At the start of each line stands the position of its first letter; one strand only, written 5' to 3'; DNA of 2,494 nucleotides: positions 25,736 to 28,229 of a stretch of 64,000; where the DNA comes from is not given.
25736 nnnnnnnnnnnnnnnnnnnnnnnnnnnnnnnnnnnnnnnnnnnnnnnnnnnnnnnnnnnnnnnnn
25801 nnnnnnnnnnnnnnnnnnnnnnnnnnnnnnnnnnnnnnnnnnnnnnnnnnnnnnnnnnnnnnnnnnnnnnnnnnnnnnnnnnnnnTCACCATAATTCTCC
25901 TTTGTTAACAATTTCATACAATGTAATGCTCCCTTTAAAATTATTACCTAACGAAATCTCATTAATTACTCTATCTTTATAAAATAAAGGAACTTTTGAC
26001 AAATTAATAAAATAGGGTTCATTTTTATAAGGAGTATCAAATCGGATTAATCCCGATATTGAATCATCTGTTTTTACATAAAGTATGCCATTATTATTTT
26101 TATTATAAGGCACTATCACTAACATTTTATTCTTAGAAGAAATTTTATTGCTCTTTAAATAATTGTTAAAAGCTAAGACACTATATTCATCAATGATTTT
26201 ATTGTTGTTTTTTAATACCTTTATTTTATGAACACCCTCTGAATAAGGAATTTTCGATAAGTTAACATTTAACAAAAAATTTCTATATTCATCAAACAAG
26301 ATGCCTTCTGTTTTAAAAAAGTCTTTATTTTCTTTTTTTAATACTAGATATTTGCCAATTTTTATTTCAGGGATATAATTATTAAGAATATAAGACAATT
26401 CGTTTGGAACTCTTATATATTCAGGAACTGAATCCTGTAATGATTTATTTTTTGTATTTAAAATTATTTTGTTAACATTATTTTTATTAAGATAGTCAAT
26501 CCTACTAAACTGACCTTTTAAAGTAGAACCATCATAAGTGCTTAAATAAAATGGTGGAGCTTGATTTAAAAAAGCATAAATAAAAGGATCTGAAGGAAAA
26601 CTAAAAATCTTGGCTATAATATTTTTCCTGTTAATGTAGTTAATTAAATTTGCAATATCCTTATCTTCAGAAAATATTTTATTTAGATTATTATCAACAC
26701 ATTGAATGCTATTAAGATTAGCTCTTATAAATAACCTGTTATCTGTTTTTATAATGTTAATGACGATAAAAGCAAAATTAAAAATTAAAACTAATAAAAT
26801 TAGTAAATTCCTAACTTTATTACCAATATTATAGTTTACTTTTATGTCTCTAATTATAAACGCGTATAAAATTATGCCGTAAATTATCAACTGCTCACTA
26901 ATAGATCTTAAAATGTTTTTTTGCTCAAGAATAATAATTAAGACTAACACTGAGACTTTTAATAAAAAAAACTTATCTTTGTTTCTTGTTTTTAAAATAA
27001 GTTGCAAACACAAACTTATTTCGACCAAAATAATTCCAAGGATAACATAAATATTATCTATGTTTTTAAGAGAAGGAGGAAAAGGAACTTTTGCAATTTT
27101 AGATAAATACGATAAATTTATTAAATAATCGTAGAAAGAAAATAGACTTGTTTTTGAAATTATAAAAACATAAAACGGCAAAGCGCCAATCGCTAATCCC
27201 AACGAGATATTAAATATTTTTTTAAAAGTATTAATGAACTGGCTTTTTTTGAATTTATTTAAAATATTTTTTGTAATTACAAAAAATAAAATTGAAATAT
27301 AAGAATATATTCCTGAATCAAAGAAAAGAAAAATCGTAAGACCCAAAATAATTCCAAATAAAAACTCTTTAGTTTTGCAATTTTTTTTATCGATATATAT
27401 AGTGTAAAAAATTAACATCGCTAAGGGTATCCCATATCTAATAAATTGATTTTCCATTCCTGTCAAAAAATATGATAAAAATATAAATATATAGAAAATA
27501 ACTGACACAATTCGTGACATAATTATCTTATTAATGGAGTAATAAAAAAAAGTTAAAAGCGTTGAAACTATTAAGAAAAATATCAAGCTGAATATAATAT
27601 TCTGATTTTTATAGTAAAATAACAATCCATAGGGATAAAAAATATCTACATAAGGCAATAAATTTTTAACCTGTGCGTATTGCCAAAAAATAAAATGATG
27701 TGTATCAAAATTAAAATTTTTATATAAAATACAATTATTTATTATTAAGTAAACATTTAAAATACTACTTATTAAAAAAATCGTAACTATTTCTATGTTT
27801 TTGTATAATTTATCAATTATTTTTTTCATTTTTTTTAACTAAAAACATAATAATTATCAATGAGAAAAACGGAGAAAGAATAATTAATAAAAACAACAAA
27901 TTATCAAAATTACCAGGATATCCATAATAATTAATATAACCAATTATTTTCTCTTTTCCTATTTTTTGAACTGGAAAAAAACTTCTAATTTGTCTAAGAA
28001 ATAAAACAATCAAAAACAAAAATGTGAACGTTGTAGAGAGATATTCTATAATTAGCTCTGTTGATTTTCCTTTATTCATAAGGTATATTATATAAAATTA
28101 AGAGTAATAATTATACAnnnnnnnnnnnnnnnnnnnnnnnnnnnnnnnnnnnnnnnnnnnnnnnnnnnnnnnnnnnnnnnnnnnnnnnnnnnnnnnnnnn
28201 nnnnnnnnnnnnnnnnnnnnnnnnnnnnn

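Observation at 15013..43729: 28.6-kb tRNA-bounded island of surface glycoconjugate biosynthesis and methylation genes between two conserved core blocks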

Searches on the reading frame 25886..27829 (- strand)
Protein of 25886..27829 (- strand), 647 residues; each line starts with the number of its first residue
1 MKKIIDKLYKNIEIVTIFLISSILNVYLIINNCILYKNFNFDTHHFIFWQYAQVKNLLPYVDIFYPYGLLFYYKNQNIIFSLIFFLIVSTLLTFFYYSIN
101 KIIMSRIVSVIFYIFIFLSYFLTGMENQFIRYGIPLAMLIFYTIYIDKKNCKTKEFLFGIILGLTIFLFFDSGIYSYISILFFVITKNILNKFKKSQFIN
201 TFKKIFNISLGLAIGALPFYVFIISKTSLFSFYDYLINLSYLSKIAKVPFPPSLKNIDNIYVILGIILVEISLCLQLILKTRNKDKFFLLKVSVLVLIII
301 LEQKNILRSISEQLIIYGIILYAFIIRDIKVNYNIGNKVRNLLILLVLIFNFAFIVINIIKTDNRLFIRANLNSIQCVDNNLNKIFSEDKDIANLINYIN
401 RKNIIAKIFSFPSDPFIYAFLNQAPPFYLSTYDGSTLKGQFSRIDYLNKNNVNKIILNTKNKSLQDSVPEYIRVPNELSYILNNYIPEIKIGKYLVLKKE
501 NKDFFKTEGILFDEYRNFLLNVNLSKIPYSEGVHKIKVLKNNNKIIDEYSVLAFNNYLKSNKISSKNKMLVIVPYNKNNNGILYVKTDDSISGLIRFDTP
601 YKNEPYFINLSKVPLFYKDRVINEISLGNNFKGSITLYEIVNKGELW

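Call 5: search_protein_families(library=pfam, proteins=[window:25886-27829:-], max_evalue=0.01)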
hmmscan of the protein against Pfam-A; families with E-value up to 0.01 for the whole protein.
window:25886-27829:- (647 aa): 0 families

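Call 22: find_encoding_contigs(protein=window:25886-27829:-, flank=10000, max_places=4)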
Protein window:25886-27829:- (647 aa): 4 contigs read that carry it; 1 place shown.
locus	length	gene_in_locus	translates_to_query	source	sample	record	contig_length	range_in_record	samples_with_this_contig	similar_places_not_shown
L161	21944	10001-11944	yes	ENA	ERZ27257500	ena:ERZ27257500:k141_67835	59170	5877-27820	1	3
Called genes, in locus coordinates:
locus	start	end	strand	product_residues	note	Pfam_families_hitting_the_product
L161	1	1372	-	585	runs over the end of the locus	PF10131:PTPS_related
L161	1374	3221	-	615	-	-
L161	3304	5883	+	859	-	PF00535:Glycos_transf_2, PF13641:Glyco_tranf_2_3, PF13632:Glyco_trans_2_3, PF13231:PMT_2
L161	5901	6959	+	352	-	PF05368:NmrA, PF01073:3Beta_HSD, PF01370:Epimerase, PF02719:Polysacc_synt_2, PF07993:NAD_binding_4, PF13460:NAD_binding_10, PF16363:GDP_Man_Dehyd, PF08485:Polysacc_syn_2C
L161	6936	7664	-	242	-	PF13641:Glyco_tranf_2_3 (weak), PF00535:Glycos_transf_2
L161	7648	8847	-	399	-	PF02350:Epimerase_2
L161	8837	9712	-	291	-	PF01370:Epimerase, PF04321:RmlD_sub_bind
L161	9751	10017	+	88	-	-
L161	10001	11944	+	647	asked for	-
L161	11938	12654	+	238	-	PF00535:Glycos_transf_2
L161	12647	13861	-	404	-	PF08421:Methyltransf_13, PF13489:Methyltransf_23, PF08484:Methyltransf_14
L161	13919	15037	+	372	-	PF13439:Glyco_transf_4, PF00534:Glycos_transf_1, PF13524:Glyco_trans_1_2 (weak), PF13692:Glyco_trans_1_4, PF20706:GT4-conflict (weak)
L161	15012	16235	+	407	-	PF01943:Polysacc_synt, PF13440:Polysacc_synt_3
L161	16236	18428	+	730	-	PF00535:Glycos_transf_2, PF13641:Glyco_tranf_2_3, PF13231:PMT_2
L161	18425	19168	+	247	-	PF00535:Glycos_transf_2, PF10111:Glyco_tranf_2_2 (weak)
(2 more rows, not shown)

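Call 23: search_protein_families(library=ncbifam, proteins=[window:25886-27829:-], max_evalue=0.001)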
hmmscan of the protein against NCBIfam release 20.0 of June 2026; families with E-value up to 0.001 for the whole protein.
window:25886-27829:- (647 aa): 0 families

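Call 26: find_homologous_proteins(query=window:25886-27829:-, max_evalue=0.00001)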
Query window:25886-27829:- (647 aa): 26 proteins with E <= 0.00001 among 8000 candidates.
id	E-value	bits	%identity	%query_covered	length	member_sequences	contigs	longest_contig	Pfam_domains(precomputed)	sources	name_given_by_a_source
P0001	0.0e+0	1357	100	100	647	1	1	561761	-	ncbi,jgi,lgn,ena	-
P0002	2.2e-295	999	73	100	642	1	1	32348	-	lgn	-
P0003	2.7e-86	309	34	99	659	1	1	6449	-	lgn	-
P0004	9.6e-84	300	33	100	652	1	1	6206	-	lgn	-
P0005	6.1e-82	294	34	100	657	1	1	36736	-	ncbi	-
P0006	3.6e-81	292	35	100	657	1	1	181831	-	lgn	-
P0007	7.3e-80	287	35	98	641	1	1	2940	-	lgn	-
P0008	1.8e-79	286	35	100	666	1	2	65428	-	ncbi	-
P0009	1.5e-78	283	33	94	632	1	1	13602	-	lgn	-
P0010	1.3e-76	277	32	98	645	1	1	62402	-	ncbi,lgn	-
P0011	8.7e-75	271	34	98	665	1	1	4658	-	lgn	-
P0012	3.4e-73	265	32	91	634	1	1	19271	-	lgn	-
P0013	1.9e-72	263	33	100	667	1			-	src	-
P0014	7.0e-72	261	34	98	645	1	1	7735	-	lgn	-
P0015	1.8e-70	256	32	95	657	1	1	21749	-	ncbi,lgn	-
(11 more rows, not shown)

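Call 38: find_encoding_contigs(protein=P0002, flank=10000, max_places=2)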
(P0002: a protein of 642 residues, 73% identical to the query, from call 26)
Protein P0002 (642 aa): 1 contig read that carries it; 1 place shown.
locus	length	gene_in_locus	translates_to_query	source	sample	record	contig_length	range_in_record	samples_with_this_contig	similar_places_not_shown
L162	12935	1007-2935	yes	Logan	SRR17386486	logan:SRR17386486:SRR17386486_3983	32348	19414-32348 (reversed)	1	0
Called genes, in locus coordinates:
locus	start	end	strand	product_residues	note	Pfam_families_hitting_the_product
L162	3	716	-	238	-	?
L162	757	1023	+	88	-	-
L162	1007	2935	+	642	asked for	-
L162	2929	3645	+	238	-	PF00535:Glycos_transf_2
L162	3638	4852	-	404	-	PF08421:Methyltransf_13, PF13489:Methyltransf_23, PF08484:Methyltransf_14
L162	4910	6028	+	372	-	PF13439:Glyco_transf_4, PF00534:Glycos_transf_1, PF13524:Glyco_trans_1_2 (weak), PF13692:Glyco_trans_1_4, PF20706:GT4-conflict (weak)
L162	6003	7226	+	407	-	PF01943:Polysacc_synt, PF13440:Polysacc_synt_3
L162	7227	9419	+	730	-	PF00535:Glycos_transf_2, PF13641:Glyco_tranf_2_3 (weak), PF13231:PMT_2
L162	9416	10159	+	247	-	PF00535:Glycos_transf_2, PF10111:Glyco_tranf_2_2 (weak)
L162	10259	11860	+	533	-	PF13231:PMT_2, PF02366:PMT (weak)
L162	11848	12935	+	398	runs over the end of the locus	PF04932:Wzy_C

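Call 39: find_encoding_contigs(protein=P0006, flank=10000, max_places=2)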
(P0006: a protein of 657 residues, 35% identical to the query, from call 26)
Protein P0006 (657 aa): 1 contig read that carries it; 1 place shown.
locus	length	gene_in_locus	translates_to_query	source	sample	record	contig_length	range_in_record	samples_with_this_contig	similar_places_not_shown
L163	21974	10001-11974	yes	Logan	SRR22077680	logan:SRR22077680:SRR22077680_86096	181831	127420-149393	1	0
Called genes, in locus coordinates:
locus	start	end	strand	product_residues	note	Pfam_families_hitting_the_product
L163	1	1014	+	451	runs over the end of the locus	-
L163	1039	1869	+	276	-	PF00535:Glycos_transf_2, PF10111:Glyco_tranf_2_2, PF13641:Glyco_tranf_2_3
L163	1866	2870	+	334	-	PF13439:Glyco_transf_4, PF00534:Glycos_transf_1 (weak)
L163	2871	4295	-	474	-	PF00535:Glycos_transf_2, PF13489:Methyltransf_23 (weak), PF08241:Methyltransf_11, PF08242:Methyltransf_12 (weak), PF13649:Methyltransf_25, PF13847:Methyltransf_31 (weak)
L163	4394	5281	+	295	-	PF13489:Methyltransf_23, PF07021:MetW (faint), PF13649:Methyltransf_25 (weak), PF13847:Methyltransf_31 (weak), PF08241:Methyltransf_11 (weak), PF08242:Methyltransf_12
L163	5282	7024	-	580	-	-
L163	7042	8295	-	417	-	PF08421:Methyltransf_13, PF13489:Methyltransf_23, PF08241:Methyltransf_11 (faint), PF08484:Methyltransf_14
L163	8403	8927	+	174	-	PF00908:dTDP_sugar_isom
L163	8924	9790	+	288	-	PF01370:Epimerase, PF04321:RmlD_sub_bind, PF02719:Polysacc_synt_2 (weak), PF16363:GDP_Man_Dehyd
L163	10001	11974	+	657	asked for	-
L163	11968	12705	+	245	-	PF00535:Glycos_transf_2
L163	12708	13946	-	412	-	PF08421:Methyltransf_13, PF13489:Methyltransf_23, PF08241:Methyltransf_11, PF08242:Methyltransf_12, PF13649:Methyltransf_25 (weak), PF08484:Methyltransf_14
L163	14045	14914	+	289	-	PF00535:Glycos_transf_2, PF10111:Glyco_tranf_2_2 (weak), PF13641:Glyco_tranf_2_3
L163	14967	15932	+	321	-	PF01073:3Beta_HSD, PF01370:Epimerase, PF16363:GDP_Man_Dehyd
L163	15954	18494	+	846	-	PF00535:Glycos_transf_2, PF13231:PMT_2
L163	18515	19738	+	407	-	PF01943:Polysacc_synt, PF07856:Orai-1 (weak), PF13440:Polysacc_synt_3, PF01554:MatE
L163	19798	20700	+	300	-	PF04724:Glyco_transf_17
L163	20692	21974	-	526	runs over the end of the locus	PF13231:PMT_2 (weak)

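Call 40: predict_structure(alignment_id=A1)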
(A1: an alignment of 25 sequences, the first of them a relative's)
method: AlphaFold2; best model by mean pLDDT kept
length: 647 residues; sequences in the alignment: 25
mean_pLDDT: 83.6   pTM: 0.79
mean pLDDT of the five models: 83.6, 83.1, 81.6, 81.6, 80.7
residues with pLDDT >= 90: 241; 70-90: 315; 50-70: 84; < 50: 7
segments of 3 or more residues with pLDDT < 50: 306-310
pLDDT, mean of each block of 10 residues (from residue 1): 65 90 88 75 79 79 73 86 93 93 90 90 79 92 82 92 91 90 85 79 93 93 87 80 59 71 91 85 74 88 56 82 92 82 92 85 63 86 88 90 75 84 83 83 92 91 74 90 93 92 83 89 72 64 85 93 91 78 92 84 81 91 88 88 62
secondary structure, 60 per line:
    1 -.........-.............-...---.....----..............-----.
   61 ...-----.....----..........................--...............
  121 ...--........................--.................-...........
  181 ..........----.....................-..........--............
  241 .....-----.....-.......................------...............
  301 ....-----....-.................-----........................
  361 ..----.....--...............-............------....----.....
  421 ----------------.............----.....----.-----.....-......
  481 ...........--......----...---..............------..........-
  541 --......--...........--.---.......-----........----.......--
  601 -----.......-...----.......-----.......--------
elements in order: H2-10 H12-24 E32-36 H41-54 H60-63 H69-73 H78-103 H106-123 H126-149 H152-168 H170-190 H195-215 H217-226 H229-245 H251-255 H257-279 H286-304 H310-313 H315-331 H337-362 E367-371 H374-388 H390-401 E408-411 H416-420 H437-449 E454-458 H470-473 H475-484 E485-491 E494-499 H510-520 E521-523 H530-539 E543-548 H551-561 E568-574 E580-587 E592-598 E606-609 E621-627 E633-639

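Call 42: find_encoding_contigs(protein=P0008, flank=10000, max_places=2)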
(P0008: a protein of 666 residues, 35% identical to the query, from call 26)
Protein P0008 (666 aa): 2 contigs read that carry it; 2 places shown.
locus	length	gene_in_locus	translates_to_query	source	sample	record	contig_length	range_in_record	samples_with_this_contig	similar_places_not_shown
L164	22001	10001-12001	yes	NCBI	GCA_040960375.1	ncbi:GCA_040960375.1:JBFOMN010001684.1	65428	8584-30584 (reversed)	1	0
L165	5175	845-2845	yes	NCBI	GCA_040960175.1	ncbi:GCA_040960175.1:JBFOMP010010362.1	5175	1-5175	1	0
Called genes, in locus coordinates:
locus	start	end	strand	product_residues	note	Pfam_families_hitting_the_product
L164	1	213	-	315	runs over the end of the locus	PF00535:Glycos_transf_2, PF10111:Glyco_tranf_2_2 (faint)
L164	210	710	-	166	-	PF02779:Transket_pyr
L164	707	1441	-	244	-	PF13292:DXP_synthase_N, PF00456:Transketolase_N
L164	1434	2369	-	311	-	PF00106:adh_short (weak), PF01073:3Beta_HSD, PF01370:Epimerase, PF02719:Polysacc_synt_2, PF04321:RmlD_sub_bind, PF16363:GDP_Man_Dehyd, PF07993:NAD_binding_4, PF13460:NAD_binding_10 (weak)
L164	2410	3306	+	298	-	PF08003:Methyltransf_9 (weak), PF13489:Methyltransf_23, PF07021:MetW (faint), PF13847:Methyltransf_31, PF08241:Methyltransf_11, PF08242:Methyltransf_12, PF13649:Methyltransf_25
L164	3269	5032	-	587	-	PF10131:PTPS_related (faint)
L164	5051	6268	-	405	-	-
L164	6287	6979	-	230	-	PF00535:Glycos_transf_2, PF10111:Glyco_tranf_2_2 (weak), PF13641:Glyco_tranf_2_3 (weak)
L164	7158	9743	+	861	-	PF00535:Glycos_transf_2, PF10111:Glyco_tranf_2_2 (faint), PF13641:Glyco_tranf_2_3, PF13506:Glyco_transf_21 (weak), PF13231:PMT_2 (weak)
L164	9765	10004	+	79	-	-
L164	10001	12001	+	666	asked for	-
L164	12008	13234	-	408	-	PF08421:Methyltransf_13, PF13489:Methyltransf_23, PF08241:Methyltransf_11 (weak), PF08242:Methyltransf_12 (weak), PF08484:Methyltransf_14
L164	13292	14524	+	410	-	PF01943:Polysacc_synt, PF13440:Polysacc_synt_3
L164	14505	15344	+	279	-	PF02353:CMAS, PF01209:Ubie_methyltran, PF03848:TehB (weak), PF13489:Methyltransf_23, PF08241:Methyltransf_11, PF08242:Methyltransf_12, PF13649:Methyltransf_25, PF13847:Methyltransf_31, +4 more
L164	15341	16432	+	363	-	PF13439:Glyco_transf_4 (weak), PF00534:Glycos_transf_1, PF13692:Glyco_trans_1_4, PF13524:Glyco_trans_1_2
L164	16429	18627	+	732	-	PF00535:Glycos_transf_2, PF10111:Glyco_tranf_2_2 (weak), PF13231:PMT_2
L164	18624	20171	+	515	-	PF02366:PMT, PF13231:PMT_2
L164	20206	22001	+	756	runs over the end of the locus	PF09586:YfhO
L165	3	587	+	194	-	?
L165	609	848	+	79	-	-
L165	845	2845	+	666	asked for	-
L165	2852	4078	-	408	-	PF08421:Methyltransf_13, PF13489:Methyltransf_23, PF08241:Methyltransf_11 (weak), PF08242:Methyltransf_12 (weak), PF08484:Methyltransf_14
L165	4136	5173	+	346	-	?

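Call 57: search_protein_families(library=pfam, proteins=[L164:9765-10004:+, L162:757-1023:+, window:25886-27829:-], max_evalue=5)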
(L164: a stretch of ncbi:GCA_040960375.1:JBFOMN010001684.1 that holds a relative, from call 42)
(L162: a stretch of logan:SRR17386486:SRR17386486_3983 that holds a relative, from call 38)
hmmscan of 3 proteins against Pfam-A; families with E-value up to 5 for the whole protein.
L164:9765-10004:+ (79 aa): 0 families

L162:757-1023:+ (88 aa): 0 families

window:25886-27829:- (647 aa): 1 family
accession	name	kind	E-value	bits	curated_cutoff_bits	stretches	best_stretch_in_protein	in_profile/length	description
PF19529.4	DUF6057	-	1.1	8.5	29.8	1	261-371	159-263/569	Family of unknown function (DUF6057)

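Call 85: search_protein_representatives(alignment_id=A1)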
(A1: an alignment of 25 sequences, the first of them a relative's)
Query: 25 sequences, 655 profile positions. Proteins with E-value up to 0.001 (for the whole library): 1105; up to 1e-10: 561; up to 1e-30: 253. The best 150 are listed.
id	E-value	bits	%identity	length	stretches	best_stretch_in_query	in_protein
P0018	1.8e-222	757.0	-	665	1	3-655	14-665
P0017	2.0e-217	740.4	-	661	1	5-655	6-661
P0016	1.1e-213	728.0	-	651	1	13-655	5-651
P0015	1.4e-213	727.7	-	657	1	1-655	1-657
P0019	1.9e-206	704.1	-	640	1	3-655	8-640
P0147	6.5e-206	702.3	-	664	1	3-655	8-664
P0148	4.4e-204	696.3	-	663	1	3-655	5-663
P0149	8.3e-204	695.4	-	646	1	8-655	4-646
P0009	1.3e-203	694.7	-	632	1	6-655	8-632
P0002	3.1e-202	690.2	-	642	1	2-655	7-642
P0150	3.3e-201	686.8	-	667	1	3-655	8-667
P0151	4.0e-200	683.2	-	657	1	7-655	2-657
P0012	1.7e-199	681.2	-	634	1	4-655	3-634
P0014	1.7e-199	681.1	-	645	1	6-655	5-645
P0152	4.0e-198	676.6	-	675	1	3-655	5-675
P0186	8.5e-174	596.2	-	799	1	7-655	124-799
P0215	1.3e-151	522.9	-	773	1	6-655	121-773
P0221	6.4e-149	514.0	-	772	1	8-655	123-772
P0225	2.5e-147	508.8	-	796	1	9-652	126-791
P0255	1.0e-118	414.2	-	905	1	8-655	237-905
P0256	1.1e-116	407.6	-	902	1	8-655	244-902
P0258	4.5e-115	402.2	-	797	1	8-640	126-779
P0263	2.5e-110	386.5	-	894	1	8-655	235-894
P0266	9.4e-107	374.7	-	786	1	10-654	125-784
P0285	8.4e-94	331.9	-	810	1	12-646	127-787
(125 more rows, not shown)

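Call 86: search_protein_families(library=pfam, proteins=[P0255, P0256, P0263, P0186, P0215, P0221, P0225, P0258, P0266, P0285], max_evalue=0.001)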
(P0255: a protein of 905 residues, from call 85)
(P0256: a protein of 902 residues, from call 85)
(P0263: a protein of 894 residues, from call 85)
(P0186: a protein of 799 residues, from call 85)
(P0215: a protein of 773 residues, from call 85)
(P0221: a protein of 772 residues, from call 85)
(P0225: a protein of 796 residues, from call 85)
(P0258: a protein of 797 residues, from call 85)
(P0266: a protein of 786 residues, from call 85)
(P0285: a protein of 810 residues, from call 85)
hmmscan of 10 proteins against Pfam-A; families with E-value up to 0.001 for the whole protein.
P0255 (905 aa): 0 families

P0256 (902 aa): 0 families

P0263 (894 aa): 0 families

P0186 (799 aa): 0 families

P0215 (773 aa): 0 families

P0221 (772 aa): 0 families

P0225 (796 aa): 0 families

P0258 (797 aa): 0 families

P0266 (786 aa): 0 families

P0285 (810 aa): 0 families

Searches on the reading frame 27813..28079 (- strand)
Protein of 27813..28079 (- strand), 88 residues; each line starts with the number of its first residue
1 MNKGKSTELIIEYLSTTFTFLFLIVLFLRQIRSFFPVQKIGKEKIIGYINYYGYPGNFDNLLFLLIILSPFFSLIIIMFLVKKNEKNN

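Call 24: search_protein_families(library=ncbifam, proteins=[window:27813-28079:-], max_evalue=0.001)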
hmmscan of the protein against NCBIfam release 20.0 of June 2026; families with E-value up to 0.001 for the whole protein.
window:27813-28079:- (88 aa): 0 families

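Call 57: search_protein_families(library=pfam, proteins=[window:27813-28079:-], max_evalue=5)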
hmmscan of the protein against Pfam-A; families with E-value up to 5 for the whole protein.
window:27813-28079:- (88 aa): 0 families
